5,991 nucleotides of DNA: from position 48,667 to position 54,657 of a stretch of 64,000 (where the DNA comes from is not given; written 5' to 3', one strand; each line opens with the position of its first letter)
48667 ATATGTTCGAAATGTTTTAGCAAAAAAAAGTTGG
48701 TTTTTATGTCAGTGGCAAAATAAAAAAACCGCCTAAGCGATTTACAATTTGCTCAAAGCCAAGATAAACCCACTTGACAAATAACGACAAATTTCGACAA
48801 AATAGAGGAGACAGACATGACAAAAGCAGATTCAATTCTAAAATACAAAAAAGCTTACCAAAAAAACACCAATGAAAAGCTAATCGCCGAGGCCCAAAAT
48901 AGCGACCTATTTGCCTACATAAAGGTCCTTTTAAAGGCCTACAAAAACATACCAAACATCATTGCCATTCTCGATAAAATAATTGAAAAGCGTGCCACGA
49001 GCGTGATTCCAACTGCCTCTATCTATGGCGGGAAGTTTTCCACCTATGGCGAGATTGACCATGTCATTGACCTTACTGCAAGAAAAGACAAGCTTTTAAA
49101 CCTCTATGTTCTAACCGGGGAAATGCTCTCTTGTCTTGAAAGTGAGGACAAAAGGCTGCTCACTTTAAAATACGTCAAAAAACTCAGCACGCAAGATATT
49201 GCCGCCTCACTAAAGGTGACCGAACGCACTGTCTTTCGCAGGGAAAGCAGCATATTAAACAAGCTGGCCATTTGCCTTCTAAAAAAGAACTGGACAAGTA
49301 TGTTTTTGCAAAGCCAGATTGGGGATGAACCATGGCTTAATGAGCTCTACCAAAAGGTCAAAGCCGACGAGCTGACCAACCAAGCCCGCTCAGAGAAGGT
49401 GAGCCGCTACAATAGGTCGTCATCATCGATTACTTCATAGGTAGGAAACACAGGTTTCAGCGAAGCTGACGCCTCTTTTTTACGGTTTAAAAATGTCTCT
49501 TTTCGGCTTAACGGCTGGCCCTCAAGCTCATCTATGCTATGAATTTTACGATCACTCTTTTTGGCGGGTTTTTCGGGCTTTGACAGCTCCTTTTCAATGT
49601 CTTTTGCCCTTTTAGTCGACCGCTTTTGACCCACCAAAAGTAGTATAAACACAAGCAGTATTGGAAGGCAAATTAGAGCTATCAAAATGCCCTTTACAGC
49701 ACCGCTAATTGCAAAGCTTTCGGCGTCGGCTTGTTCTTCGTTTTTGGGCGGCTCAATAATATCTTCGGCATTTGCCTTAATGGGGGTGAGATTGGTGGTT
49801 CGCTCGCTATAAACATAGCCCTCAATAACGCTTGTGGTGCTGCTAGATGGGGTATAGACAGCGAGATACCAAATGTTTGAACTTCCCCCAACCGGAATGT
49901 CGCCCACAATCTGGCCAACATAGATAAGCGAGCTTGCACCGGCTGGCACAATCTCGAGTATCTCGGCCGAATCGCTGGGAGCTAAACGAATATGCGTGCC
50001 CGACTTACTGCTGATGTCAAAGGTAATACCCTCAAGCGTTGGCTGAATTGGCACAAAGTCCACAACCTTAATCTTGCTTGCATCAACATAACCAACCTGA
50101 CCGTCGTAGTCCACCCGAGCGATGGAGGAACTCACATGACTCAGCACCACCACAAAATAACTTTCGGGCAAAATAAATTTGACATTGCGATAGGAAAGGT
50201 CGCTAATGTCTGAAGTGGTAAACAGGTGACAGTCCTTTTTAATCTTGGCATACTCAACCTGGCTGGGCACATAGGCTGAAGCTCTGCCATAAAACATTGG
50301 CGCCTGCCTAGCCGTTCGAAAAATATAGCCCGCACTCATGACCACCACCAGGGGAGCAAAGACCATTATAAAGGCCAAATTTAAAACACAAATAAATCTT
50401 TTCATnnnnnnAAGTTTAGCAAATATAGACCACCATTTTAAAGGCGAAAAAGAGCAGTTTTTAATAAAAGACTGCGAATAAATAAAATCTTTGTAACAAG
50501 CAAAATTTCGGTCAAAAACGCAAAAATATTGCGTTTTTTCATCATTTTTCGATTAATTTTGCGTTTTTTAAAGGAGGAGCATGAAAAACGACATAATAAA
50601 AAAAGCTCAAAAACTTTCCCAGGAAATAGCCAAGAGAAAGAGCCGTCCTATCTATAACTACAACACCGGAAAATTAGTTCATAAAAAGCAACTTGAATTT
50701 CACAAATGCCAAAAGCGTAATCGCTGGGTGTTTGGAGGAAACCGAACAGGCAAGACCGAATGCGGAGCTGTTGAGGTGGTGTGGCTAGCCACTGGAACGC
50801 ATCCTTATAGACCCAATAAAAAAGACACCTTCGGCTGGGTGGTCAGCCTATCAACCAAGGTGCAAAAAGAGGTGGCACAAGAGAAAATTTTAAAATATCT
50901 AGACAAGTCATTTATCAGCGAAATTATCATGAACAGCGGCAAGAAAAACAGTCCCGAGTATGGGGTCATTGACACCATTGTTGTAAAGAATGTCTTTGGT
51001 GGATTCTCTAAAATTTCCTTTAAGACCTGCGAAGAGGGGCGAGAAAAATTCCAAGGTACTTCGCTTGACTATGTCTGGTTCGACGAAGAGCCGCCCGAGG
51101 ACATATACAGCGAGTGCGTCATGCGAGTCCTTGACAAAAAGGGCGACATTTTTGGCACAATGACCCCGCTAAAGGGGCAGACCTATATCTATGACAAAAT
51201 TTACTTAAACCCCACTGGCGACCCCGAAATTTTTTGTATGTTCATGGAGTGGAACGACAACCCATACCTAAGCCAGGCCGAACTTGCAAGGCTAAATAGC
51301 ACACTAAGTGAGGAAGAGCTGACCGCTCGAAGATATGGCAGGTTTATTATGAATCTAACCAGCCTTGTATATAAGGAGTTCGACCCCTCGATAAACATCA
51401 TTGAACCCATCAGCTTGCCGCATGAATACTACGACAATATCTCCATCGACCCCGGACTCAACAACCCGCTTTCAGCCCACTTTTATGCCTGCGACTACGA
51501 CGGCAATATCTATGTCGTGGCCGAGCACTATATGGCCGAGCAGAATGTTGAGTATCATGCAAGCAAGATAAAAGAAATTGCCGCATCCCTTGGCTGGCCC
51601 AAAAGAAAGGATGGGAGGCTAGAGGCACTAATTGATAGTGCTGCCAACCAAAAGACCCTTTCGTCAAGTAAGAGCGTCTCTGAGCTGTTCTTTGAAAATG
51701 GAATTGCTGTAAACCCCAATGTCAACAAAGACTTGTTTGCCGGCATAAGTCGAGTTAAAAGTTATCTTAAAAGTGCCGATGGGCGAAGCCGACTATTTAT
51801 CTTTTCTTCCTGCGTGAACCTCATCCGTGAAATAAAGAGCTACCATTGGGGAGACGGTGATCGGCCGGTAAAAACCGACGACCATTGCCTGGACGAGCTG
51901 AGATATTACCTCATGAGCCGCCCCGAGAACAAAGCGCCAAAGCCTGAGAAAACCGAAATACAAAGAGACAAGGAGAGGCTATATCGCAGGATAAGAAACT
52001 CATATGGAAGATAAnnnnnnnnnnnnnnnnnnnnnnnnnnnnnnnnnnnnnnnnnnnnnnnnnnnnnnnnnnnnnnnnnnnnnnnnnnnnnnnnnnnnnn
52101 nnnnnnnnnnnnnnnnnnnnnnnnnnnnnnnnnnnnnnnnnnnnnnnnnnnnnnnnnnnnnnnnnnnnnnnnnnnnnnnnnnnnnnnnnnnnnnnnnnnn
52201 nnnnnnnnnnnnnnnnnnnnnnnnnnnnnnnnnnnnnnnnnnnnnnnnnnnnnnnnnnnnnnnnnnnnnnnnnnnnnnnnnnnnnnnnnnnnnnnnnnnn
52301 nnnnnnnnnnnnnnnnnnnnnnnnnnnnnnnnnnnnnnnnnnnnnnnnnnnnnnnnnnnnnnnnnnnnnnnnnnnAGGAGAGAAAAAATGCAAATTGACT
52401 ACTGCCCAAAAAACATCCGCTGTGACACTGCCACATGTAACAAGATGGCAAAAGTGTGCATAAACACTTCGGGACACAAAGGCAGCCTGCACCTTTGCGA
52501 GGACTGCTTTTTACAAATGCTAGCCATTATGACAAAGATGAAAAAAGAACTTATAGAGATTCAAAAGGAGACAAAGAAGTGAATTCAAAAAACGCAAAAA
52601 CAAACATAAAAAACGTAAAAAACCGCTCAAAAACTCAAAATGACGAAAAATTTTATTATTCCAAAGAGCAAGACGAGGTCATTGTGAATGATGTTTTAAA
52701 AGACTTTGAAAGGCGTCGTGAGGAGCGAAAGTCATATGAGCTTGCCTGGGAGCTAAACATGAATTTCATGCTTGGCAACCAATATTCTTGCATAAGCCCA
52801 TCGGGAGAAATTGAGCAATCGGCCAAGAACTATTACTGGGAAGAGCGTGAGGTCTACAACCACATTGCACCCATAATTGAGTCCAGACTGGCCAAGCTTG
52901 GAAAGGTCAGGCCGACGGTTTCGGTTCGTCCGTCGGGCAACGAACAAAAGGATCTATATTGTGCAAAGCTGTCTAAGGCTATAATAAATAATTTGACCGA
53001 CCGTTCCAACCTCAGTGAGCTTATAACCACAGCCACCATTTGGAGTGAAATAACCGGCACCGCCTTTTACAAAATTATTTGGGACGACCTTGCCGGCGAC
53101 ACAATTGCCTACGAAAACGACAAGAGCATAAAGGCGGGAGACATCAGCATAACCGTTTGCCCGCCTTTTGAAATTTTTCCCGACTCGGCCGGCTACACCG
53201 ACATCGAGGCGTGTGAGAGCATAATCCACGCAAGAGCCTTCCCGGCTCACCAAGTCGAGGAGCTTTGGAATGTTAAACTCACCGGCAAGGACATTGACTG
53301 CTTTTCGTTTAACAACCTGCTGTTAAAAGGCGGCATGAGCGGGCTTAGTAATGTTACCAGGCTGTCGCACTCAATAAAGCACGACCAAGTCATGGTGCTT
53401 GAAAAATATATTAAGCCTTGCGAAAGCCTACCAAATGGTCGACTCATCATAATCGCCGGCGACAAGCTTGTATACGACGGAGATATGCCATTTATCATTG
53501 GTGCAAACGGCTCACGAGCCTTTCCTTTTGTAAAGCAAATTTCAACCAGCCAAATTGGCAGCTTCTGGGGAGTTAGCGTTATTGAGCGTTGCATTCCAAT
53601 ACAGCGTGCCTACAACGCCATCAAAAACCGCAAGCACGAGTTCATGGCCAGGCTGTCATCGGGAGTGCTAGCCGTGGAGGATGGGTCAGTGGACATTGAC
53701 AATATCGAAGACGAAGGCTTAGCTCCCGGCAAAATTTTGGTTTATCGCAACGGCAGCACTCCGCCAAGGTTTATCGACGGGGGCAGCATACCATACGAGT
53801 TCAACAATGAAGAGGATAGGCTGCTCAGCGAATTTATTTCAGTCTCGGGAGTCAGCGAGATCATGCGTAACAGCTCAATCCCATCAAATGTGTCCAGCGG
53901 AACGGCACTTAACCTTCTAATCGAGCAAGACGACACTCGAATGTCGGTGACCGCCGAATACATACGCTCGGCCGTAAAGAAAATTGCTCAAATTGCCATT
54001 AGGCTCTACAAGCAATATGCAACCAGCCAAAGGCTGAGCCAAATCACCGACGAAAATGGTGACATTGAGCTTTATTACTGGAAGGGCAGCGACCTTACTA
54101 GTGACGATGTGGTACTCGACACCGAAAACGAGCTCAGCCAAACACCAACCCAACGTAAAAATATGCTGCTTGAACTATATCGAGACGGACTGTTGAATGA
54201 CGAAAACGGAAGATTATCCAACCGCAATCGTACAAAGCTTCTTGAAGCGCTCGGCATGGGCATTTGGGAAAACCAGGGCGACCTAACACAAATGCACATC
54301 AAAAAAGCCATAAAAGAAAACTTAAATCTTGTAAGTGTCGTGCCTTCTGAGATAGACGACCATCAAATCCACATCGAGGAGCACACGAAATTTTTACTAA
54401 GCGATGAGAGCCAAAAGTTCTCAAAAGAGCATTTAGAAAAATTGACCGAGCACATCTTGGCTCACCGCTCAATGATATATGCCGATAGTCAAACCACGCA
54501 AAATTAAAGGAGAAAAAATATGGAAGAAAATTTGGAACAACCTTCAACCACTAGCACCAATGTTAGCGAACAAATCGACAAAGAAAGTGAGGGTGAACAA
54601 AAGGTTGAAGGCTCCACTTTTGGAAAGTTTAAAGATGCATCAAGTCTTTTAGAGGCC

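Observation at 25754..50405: Giant-ORF surface locus: 6,492-aa protein + propeller/SH3b anchor protein + M16 peptidase, bracketed by a sigma-like regulator and a second SH3b-TM protein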

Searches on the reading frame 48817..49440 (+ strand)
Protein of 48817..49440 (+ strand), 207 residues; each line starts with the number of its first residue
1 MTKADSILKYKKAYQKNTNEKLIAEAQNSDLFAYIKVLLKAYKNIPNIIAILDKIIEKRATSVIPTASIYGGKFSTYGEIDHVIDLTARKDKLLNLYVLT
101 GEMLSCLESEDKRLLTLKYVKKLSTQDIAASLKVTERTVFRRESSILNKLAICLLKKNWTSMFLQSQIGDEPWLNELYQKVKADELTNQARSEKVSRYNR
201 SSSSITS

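Call 4: search_protein_families(library=pfam, proteins=[window:48817-49440:+], max_evalue=0.01)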
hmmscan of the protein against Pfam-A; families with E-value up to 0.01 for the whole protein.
window:48817-49440:+ (207 aa): 5 families
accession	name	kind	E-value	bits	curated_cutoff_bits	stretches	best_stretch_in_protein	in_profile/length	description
PF08281.18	Sigma70_r4_2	-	7.7e-07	29.1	25.7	1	102-142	6-46/54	Sigma-70, region 4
PF04545.22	Sigma70_r4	-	5.4e-06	26.3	24.1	1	104-150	2-48/50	Sigma-70, region 4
PF07638.17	Sigma70_ECF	-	0.00042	20.7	21.1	1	81-143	109-172/185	ECF sigma factor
PF13384.12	HTH_23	-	0.00044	20.4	24.6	1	109-141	3-36/50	Homeodomain-like domain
PF00196.25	GerE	-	0.0092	16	23.5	0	123-151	18-46/57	Bacterial regulatory proteins, luxR family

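Call 12: search_protein_families(library=phrogs, proteins=[window:48817-49440:+], max_evalue=0.01)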
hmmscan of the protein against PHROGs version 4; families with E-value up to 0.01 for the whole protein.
window:48817-49440:+ (207 aa): 6 families
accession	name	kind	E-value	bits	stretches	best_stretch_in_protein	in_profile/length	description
phrog_36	-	transcription regulation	2.1e-11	44.9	1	24-157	45-190/220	transcriptional regulator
phrog_351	-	transcription regulation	4.6e-06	26.5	1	96-167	665-739/928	RNA polymerase sigma factor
phrog_1740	-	transcription regulation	7.4e-05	22.4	1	101-158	163-220/567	RNA polymerase sigma factor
phrog_248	-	transcription regulation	0.0004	21.5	1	103-155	86-138/161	transcriptional activator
phrog_3512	-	transcription regulation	0.0011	20.2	1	107-155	66-114/130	sigma factor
phrog_12061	-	unknown function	0.0033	18.3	1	85-150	29-94/111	-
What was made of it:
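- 48817..49440 (+): Sigma-region-4-only regulator, phage late-activator-like (phrog_36). A core gene of the phage-like cluster. Sigma70_r4_2 29.1 bits and Sigma70_r4 26.3 bits (call 4). phrog_36 E 2e-11 (call 12).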

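Call 105: search_protein_families(library=ncbifam, proteins=[window:48817-49440:+], max_evalue=0.01)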
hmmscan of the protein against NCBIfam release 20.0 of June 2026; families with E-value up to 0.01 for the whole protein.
window:48817-49440:+ (207 aa): 7 families
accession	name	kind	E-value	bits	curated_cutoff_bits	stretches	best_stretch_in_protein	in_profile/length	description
TIGR02937.1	sigma70-ECF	superfamily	6.5e-07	29.1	42.9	1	102-152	113-163/165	sigma-70 family RNA polymerase sigma factor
TIGR02980.1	SigBFG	subfamily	0.00021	21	234.35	1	78-150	151-222/227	SigB/SigF/SigG family RNA polymerase sigma factor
TIGR02479.1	FliA_WhiG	subfamily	0.0031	17.3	189.6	1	10-151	92-220/224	FliA/WhiG family RNA polymerase sigma factor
TIGR02999.1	Sig-70_X6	subfamily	0.0039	17.1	126.15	0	103-141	131-169/183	ECF-type sigma factor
TIGR02989.1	Sig-70_gvs1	subfamily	0.0058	16.6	124.55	0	105-153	109-157/158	RNA polymerase sigma-70 factor, Rhodopirellula/Verrucomicrobium family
NF008891.0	PRK11924.1-5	subfamily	0.0081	16.3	259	0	108-142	117-151/171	RNA polymerase sigma factor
TIGR02885.1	spore_sigF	equivalog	0.0097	15.8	321.45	0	80-150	158-227/231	RNA polymerase sporulation sigma factor SigF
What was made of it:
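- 48817..49440 (+): Below every NCBIfam sigma cut-off (call 105).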

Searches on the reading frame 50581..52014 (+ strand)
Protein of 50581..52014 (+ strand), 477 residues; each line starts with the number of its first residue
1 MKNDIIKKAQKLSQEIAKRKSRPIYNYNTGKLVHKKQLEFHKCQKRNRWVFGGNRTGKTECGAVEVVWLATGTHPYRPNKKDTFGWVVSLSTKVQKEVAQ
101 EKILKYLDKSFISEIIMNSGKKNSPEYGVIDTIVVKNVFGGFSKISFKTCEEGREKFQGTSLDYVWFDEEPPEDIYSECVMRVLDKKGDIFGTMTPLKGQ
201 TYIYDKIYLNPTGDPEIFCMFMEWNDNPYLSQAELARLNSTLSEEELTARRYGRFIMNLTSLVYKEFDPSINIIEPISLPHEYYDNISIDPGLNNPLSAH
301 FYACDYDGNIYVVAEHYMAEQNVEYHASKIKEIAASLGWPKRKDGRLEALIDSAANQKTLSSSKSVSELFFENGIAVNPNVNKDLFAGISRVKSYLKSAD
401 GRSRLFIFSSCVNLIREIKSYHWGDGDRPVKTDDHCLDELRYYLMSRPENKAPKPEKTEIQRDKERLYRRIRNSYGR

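Call 4: search_protein_families(library=pfam, proteins=[window:50581-52014:+], max_evalue=0.01)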
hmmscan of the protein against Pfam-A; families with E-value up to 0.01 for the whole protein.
window:50581-52014:+ (477 aa): 2 families
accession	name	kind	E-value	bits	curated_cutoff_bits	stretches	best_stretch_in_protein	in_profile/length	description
PF03237.21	Terminase_6N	-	1e-13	51.9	22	1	52-257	4-202/215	Terminase large subunit, T4likevirus-type, N-terminal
PF17289.8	Terminase_6C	-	1.8e-08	34.9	22.6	1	287-446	1-154/155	Terminase RNaseH-like domain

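Call 98: search_protein_families(library=phrogs, proteins=[window:50581-52014:+], max_evalue=0.01)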
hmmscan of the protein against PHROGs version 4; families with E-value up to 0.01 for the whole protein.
window:50581-52014:+ (477 aa): 6 families
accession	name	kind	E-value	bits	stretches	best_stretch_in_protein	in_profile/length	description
phrog_2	-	head and packaging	2.2e-26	93.9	1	31-458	265-604/807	terminase large subunit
phrog_31467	-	unknown function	2.3e-19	70.9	1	5-231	8-254/261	-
phrog_5653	-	head and packaging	4.5e-15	56.9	1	261-451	8-184/199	terminase large subunit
phrog_10250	-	head and packaging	5.6e-12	46.9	1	252-452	15-220/228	terminase large subunit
phrog_6672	-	head and packaging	2.6e-06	28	1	395-452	74-134/145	terminase large subunit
phrog_30463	-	unknown function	0.00022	22.8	1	380-447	10-73/101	-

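Call 105: search_protein_families(library=ncbifam, proteins=[window:50581-52014:+], max_evalue=0.01)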
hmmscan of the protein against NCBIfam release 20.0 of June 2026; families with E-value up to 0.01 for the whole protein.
window:50581-52014:+ (477 aa): 0 families

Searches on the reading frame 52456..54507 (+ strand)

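Call 4: search_protein_families(library=pfam, proteins=[window:52456-54507:+], max_evalue=0.01)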
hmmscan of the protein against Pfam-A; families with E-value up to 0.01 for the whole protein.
window:52456-54507:+ (683 aa): 1 family
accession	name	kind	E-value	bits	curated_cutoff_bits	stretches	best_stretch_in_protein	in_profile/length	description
PF16510.12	P22_portal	-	5.3e-18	65.3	26.1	1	331-538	255-461/594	Phage P22-like portal protein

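Call 98: search_protein_families(library=phrogs, proteins=[window:52456-54507:+], max_evalue=0.01)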
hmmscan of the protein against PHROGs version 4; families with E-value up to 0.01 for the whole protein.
window:52456-54507:+ (683 aa): 2 families
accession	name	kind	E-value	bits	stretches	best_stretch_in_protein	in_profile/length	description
phrog_156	-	head and packaging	4.3e-30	105.7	1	72-562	7-500/681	portal protein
phrog_332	-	connector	3.3e-06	26.8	1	175-432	112-334/560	head-tail adaptor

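Call 105: search_protein_families(library=ncbifam, proteins=[window:52456-54507:+], max_evalue=0.01)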
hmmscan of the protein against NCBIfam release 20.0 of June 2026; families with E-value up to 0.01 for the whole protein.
window:52456-54507:+ (683 aa): 0 families
